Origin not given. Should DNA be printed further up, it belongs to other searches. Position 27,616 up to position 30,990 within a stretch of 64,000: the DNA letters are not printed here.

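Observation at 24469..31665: Giant ORF is a tandem duplication of a ~1000-aa module, each copy followed by transmembrane segments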

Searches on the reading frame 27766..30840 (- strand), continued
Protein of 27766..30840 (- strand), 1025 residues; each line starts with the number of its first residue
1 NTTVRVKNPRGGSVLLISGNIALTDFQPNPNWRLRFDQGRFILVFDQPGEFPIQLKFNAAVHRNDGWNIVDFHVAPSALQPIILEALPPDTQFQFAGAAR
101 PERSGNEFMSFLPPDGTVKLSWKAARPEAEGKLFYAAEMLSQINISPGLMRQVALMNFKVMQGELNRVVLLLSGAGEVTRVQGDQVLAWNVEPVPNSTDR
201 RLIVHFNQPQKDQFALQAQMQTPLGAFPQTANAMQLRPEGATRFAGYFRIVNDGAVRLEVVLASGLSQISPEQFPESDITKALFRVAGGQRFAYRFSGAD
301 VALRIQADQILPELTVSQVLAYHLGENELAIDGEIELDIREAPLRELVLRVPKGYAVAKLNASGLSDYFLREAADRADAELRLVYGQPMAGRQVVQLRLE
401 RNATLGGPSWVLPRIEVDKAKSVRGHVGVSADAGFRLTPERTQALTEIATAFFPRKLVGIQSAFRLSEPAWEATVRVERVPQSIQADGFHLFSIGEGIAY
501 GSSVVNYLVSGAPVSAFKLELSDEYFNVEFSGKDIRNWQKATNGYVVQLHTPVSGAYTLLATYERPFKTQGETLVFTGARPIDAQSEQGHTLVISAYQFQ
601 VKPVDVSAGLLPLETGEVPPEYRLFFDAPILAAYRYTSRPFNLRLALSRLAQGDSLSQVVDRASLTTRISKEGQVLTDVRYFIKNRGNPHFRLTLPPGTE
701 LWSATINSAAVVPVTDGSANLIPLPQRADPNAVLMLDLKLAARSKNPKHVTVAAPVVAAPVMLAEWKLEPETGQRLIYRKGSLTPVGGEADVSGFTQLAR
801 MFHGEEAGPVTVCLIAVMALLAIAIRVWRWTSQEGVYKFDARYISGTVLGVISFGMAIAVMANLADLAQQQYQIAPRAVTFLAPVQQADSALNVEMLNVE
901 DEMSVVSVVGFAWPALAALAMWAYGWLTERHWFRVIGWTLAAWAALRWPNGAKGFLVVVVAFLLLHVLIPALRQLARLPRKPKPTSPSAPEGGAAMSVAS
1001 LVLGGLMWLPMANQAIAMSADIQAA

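Call 87: find_encoding_contigs(protein=P0279, flank=9000, max_places=1)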
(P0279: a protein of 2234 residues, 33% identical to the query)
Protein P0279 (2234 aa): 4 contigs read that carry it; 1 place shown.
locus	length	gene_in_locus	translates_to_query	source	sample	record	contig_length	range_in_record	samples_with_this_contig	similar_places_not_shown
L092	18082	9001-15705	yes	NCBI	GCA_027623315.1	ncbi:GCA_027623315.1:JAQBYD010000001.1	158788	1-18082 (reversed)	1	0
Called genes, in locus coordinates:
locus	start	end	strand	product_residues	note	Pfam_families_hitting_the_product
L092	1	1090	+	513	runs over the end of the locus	PF00005:ABC_tran, PF13304:AAA_21 (faint), PF00005:ABC_tran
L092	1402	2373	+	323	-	PF02653:BPD_transp_2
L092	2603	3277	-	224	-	PF01596:Methyltransf_3, PF13578:Methyltransf_24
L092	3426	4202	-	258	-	PF22784:PTP-SAK, PF22741:PTP-NADK, PF22785:Tc-R-P, PF00782:DSPc (weak)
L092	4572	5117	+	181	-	PF04542:Sigma70_r2, PF08281:Sigma70_r4_2, PF04545:Sigma70_r4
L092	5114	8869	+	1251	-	PF13490:zf-HC2, PF12450:vWF_A, PF00092:VWA, PF13519:VWA_2, PF13768:VWA_3, PF12034:YfbK_C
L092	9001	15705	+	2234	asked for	-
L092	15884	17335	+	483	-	PF09778:Guanylate_cyc_2 (faint), PF13529:Peptidase_C39_2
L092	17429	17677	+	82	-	PF13441:Gly-zipper_YMGG, PF13436:Gly-zipper_OmpA (faint), PF13488:Gly-zipper_Omp (weak)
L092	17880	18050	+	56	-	-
